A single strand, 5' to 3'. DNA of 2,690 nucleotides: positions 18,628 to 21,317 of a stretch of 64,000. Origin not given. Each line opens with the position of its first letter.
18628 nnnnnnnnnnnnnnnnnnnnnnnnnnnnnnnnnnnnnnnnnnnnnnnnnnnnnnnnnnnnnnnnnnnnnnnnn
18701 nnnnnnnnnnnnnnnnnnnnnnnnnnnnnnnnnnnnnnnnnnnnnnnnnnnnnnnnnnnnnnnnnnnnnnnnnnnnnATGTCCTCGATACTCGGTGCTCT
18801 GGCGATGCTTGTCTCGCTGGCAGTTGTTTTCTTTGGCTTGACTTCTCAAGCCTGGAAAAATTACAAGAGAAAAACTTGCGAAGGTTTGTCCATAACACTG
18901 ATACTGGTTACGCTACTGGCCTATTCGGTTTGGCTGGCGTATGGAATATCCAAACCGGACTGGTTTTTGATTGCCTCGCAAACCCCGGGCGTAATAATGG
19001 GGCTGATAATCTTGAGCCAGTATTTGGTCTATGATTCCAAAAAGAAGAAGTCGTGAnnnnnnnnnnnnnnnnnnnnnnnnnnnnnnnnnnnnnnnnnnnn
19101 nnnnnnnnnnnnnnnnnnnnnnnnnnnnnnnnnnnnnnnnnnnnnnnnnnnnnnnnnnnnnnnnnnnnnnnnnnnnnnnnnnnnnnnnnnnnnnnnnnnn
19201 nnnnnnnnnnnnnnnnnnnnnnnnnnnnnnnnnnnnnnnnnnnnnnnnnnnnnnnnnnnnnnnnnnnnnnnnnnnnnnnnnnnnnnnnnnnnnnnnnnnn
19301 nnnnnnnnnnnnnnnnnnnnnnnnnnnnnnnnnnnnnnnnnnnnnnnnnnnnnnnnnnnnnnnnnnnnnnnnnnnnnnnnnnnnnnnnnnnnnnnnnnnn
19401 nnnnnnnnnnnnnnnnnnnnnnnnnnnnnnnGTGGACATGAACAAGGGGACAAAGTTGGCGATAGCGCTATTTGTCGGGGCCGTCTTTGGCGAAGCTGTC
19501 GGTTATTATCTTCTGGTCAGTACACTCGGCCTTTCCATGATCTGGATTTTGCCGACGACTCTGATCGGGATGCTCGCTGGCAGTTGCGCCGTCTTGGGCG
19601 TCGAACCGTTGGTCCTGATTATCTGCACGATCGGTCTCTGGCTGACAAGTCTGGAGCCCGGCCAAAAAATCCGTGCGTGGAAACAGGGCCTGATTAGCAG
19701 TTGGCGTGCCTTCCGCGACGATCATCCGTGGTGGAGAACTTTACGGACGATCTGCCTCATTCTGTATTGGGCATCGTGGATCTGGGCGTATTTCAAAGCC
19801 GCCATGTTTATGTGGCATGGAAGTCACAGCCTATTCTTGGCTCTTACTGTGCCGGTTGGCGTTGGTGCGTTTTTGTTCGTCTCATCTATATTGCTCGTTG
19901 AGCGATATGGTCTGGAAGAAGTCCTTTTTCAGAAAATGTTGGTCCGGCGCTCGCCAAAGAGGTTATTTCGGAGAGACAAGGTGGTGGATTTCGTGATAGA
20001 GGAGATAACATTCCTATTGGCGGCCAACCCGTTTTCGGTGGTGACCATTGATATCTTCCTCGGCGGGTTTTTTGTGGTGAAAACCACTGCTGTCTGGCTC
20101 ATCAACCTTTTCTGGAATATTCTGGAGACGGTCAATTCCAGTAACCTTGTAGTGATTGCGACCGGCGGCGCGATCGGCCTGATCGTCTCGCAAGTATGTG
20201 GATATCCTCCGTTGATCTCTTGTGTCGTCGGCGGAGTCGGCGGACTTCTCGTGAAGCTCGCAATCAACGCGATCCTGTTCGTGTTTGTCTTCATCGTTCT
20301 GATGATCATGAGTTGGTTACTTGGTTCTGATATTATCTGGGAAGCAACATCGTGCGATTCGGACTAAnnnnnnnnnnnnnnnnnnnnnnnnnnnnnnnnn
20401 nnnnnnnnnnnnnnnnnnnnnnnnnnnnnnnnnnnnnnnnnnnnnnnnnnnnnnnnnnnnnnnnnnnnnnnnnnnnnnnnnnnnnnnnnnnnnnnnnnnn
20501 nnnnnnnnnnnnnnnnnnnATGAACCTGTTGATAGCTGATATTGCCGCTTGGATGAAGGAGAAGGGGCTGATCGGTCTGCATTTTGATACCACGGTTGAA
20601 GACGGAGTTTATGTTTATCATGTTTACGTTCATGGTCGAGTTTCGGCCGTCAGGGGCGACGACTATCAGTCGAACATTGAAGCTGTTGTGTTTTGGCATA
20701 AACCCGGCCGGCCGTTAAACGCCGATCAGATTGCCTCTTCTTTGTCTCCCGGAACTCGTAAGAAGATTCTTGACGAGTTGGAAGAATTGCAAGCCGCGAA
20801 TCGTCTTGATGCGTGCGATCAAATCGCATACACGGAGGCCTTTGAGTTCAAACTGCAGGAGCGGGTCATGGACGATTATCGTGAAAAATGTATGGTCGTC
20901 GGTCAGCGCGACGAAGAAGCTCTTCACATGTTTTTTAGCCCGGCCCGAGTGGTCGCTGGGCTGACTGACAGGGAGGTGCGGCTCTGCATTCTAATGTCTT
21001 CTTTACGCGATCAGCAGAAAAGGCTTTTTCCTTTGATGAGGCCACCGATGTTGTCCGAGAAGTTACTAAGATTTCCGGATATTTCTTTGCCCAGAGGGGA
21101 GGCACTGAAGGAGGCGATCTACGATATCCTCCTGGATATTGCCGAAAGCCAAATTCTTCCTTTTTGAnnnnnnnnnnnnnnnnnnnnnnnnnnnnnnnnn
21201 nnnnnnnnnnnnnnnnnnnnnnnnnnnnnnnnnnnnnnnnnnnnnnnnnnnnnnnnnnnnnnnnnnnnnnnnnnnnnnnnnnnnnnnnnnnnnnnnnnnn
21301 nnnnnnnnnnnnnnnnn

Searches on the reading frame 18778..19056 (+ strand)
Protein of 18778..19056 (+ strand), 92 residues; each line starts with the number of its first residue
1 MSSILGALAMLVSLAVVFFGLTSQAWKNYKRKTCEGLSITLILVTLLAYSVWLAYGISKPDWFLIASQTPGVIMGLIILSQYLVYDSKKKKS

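Call 19: search_protein_families(library=pfam, proteins=[window:18778-19056:+], max_evalue=0.1)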
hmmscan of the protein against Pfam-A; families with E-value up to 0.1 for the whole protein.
window:18778-19056:+ (92 aa): 6 families
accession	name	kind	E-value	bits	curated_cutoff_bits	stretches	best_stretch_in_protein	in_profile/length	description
PF03083.21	MtN3_slv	-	6.2e-14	52.2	23.7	1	4-90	2-87/87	Sugar efflux transporter for intercellular exchange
PF04193.19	PQ-loop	-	6.6e-09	35.8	22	1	24-62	20-58/61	PQ loop repeat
PF10746.14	Phage_holin_2_2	-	0.0025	17.9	25.4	1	40-69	11-41/61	Phage holin T7 family, holin superfamily II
PF22954.2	DUF7027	-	0.029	14.7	27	1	4-60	5-64/100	Domain of unknown function (DUF7027)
PF13491.11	FtsK_4TM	-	0.033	14.3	23.1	1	3-73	60-126/171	4TM region of DNA translocase FtsK/SpoIIIE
PF13962.11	PGG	-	0.053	13.8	24.1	1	5-56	59-110/116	Domain of unknown function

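Call 66: search_protein_families(library=phrogs, proteins=[window:18778-19056:+], max_evalue=0.01)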
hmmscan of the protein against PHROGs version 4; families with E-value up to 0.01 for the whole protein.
window:18778-19056:+ (92 aa): 1 family
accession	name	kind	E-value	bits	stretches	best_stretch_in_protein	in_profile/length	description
phrog_37682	-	unknown function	0.00016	22.8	1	3-78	15-89/95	-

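Call 67: search_protein_families(library=ncbifam, proteins=[window:18778-19056:+], max_evalue=0.01)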
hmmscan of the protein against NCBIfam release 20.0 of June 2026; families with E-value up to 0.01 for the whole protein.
window:18778-19056:+ (92 aa): 4 families
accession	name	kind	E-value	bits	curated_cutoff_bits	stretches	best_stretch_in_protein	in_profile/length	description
NF037968.1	SemiSWEET_2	subfamily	2.8e-08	33.8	80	1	23-82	14-73/76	SemiSWEET transporter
NF008611.1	PRK11588.1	equivalog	0.0017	17.1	500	1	37-78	270-311/492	putative basic amino acid antiporter YfcC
NF037967.1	SemiSWEET_1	subfamily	0.0027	17.9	200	1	6-86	1-77/196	SemiSWEET transporter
NF009954.0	PRK13420.1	equivalog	0.0044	16.8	272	1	3-35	108-140/229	F0F1 ATP synthase subunit A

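Call 68: search_protein_families(library=padloc, proteins=[window:18778-19056:+], max_evalue=0.01)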
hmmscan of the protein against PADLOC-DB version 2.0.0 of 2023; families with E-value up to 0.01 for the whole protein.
window:18778-19056:+ (92 aa): 0 families
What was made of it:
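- Tried and rejected: The neighbours have no phage, defence or mobile-element hits (calls 19, 66-68).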

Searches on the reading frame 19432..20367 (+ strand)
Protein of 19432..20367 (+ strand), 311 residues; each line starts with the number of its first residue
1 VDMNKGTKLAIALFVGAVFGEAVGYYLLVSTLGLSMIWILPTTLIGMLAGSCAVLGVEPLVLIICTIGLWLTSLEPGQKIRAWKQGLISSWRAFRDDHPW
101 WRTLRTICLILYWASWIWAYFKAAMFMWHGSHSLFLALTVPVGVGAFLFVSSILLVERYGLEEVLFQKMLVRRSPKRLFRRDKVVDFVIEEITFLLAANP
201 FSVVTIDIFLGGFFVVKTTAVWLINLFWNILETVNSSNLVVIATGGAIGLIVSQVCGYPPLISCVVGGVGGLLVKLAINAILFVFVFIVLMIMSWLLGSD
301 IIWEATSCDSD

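Call 19: search_protein_families(library=pfam, proteins=[window:19432-20367:+], max_evalue=0.1)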
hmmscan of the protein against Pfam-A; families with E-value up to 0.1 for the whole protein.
window:19432-20367:+ (311 aa): 0 families

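Call 66: search_protein_families(library=phrogs, proteins=[window:19432-20367:+], max_evalue=0.01)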
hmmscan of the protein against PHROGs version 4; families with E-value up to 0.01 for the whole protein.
window:19432-20367:+ (311 aa): 0 families

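Call 67: search_protein_families(library=ncbifam, proteins=[window:19432-20367:+], max_evalue=0.01)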
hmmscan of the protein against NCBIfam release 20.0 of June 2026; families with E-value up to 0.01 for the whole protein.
window:19432-20367:+ (311 aa): 0 families

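Call 68: search_protein_families(library=padloc, proteins=[window:19432-20367:+], max_evalue=0.01)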
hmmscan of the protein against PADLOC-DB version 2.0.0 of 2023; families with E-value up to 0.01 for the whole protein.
window:19432-20367:+ (311 aa): 0 families

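Call 71: find_homologous_proteins(query=window:19432-20364:+, max_evalue=0.001)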
Query window:19432-20364:+ (311 aa): 1 proteins with E <= 0.001 among 5440 candidates.
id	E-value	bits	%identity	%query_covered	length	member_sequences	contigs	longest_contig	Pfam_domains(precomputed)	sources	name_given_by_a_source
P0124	1.5e-197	673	100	99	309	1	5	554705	-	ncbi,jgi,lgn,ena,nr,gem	ncbi:MAG TPA: hypothetical protein P5328_01900 [Candidatus Paceibacterota bacterium]|nr:hypothetical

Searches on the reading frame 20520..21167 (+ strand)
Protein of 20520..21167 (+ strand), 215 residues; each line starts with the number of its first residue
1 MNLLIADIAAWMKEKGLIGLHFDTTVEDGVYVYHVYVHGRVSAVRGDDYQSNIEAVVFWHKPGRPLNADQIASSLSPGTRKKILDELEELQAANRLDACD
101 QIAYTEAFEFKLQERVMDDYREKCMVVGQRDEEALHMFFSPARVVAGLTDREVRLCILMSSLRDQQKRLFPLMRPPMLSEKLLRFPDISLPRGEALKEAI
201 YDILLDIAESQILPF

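Call 19: search_protein_families(library=pfam, proteins=[window:20520-21167:+], max_evalue=0.1)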
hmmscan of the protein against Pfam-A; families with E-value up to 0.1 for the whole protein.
window:20520-21167:+ (215 aa): 0 families

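Call 22: find_encoding_contigs(protein=window:20520-21167:+, flank=4000, max_places=10)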
Protein window:20520-21167:+ (215 aa): 12 contigs read that carry it; 1 place shown.
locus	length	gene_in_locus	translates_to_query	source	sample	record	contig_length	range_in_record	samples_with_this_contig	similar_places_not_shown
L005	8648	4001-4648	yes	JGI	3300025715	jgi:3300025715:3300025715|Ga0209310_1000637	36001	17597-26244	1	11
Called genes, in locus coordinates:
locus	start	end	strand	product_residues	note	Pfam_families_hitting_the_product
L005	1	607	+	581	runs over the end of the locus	PF03717:PBP_dimer (faint), PF00905:Transpeptidase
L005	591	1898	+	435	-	PF08245:Mur_ligase_M, PF02875:Mur_ligase_C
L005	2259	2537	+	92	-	PF03083:MtN3_slv, PF04193:PQ-loop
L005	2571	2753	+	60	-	-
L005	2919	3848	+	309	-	-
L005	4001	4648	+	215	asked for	-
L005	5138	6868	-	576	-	PF07973:tRNA_SAD, PF00587:tRNA-synt_2b, PF03129:HGTP_anticodon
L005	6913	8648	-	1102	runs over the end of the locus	PF02811:PHP, PF07733:DNA_pol3_alpha, PF17657:DNA_pol3_finger, PF14579:HHH_6, PF01336:tRNA_anti-codon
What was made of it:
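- No gene was called here in the JGI annotation of the same contig (call 22).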

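Call 25: find_homologous_proteins(query=window:20520-21164:+, max_evalue=0.001)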
Query window:20520-21164:+ (215 aa): 2 proteins with E <= 0.001 among 500 candidates.
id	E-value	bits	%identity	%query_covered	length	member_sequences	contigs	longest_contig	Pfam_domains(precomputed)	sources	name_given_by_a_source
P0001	1.8e-138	477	100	100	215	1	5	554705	-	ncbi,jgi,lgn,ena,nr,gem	ncbi:MAG TPA: hypothetical protein P5328_01895 [Candidatus Paceibacterota bacterium]|nr:hypothetical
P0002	5.0e-10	57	45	47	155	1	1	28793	-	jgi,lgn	jgi:hypothetical protein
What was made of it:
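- It sits in a lineage-specific, G+C-elevated segment whose genes are ORFans (calls 25, 71).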

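Call 26: find_encoding_contigs(protein=P0002, flank=6000, max_places=5)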
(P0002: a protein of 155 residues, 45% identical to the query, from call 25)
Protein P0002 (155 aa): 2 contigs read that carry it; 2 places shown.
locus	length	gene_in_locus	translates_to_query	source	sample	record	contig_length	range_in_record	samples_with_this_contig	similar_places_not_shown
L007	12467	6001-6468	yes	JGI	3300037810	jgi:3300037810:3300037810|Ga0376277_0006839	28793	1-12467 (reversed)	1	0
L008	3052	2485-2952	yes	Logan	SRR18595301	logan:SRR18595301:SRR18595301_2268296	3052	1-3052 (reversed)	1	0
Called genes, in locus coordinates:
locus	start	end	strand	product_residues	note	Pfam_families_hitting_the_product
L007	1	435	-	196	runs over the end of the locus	PF10502:Peptidase_S26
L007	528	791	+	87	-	PF02583:Trns_repr_metal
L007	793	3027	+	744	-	PF00403:HMA, PF00122:E1-E2_ATPase, PF00702:Hydrolase, PF08282:Hydrolase_3 (faint)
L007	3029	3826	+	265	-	PF13386:DsbD_2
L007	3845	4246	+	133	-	PF13473:Cupredoxin_1 (weak)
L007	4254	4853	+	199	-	PF01195:Pept_tRNA_hydro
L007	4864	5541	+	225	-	PF03848:TehB, PF05175:MTS (weak), PF13489:Methyltransf_23, PF13847:Methyltransf_31, PF08241:Methyltransf_11, PF08242:Methyltransf_12, PF13649:Methyltransf_25, PF05891:Methyltransf_PK (weak)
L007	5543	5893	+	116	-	PF07883:Cupin_2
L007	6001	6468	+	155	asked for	-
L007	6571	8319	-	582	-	PF07705:CARDB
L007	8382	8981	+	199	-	PF04203:Sortase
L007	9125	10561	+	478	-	PF18911:PKD_4 (faint)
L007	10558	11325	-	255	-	PF00587:tRNA-synt_2b, PF03129:HGTP_anticodon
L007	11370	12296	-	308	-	PF07973:tRNA_SAD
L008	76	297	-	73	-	-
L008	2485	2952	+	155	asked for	-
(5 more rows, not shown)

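Call 66: search_protein_families(library=phrogs, proteins=[L005:2571-2753:+, window:20520-21167:+], max_evalue=0.01)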
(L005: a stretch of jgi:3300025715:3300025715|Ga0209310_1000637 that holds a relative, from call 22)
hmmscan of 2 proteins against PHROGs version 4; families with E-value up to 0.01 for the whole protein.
L005:2571-2753:+ (60 aa): 0 families

window:20520-21167:+ (215 aa): 0 families

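Call 67: search_protein_families(library=ncbifam, proteins=[L005:2571-2753:+, window:20520-21167:+], max_evalue=0.01)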
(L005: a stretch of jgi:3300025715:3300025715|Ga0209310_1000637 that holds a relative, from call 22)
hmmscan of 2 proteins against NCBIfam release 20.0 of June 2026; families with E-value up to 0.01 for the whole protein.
L005:2571-2753:+ (60 aa): 0 families

window:20520-21167:+ (215 aa): 0 families

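Call 68: search_protein_families(library=padloc, proteins=[L005:2571-2753:+, window:20520-21167:+], max_evalue=0.01)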
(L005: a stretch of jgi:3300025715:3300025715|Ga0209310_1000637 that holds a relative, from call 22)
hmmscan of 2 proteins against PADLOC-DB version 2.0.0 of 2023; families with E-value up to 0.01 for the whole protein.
L005:2571-2753:+ (60 aa): 0 families

window:20520-21167:+ (215 aa): 0 families

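Call 105: predict_structure(alignment_id=A2)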
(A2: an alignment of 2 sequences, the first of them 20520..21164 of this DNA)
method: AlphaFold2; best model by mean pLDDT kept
length: 215 residues; sequences in the alignment: 2
mean_pLDDT: 49.7   pTM: 0.38
mean pLDDT of the five models: 49.7, 47.4, 45.4, 41.9, 37.6
residues with pLDDT >= 90: 0; 70-90: 22; 50-70: 70; < 50: 123
segments of 3 or more residues with pLDDT < 50: 1-72, 94-109, 166-182, 184-193, 213-215
pLDDT, mean of each block of 10 residues (from residue 1): 39 42 43 40 28 37 41 52 54 40 39 65 79 68 58 69 52 43 45 51 62 44
secondary structure, 60 per line:
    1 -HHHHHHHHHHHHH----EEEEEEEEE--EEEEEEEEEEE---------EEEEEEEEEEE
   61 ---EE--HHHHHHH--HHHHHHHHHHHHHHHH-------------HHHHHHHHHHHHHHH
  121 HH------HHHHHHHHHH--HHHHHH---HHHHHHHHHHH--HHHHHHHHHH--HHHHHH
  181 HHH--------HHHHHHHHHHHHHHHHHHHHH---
elements in order: H2-14 E19-27 E30-40 E50-60 H68-74 H77-92 H106-122 H129-138 H141-146 H150-160 H163-172 H175-183 H192-212
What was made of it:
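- Tried and rejected: Structure prediction of the 215-aa neighbour reached pLDDT 49.7, which is unusable (call 105).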
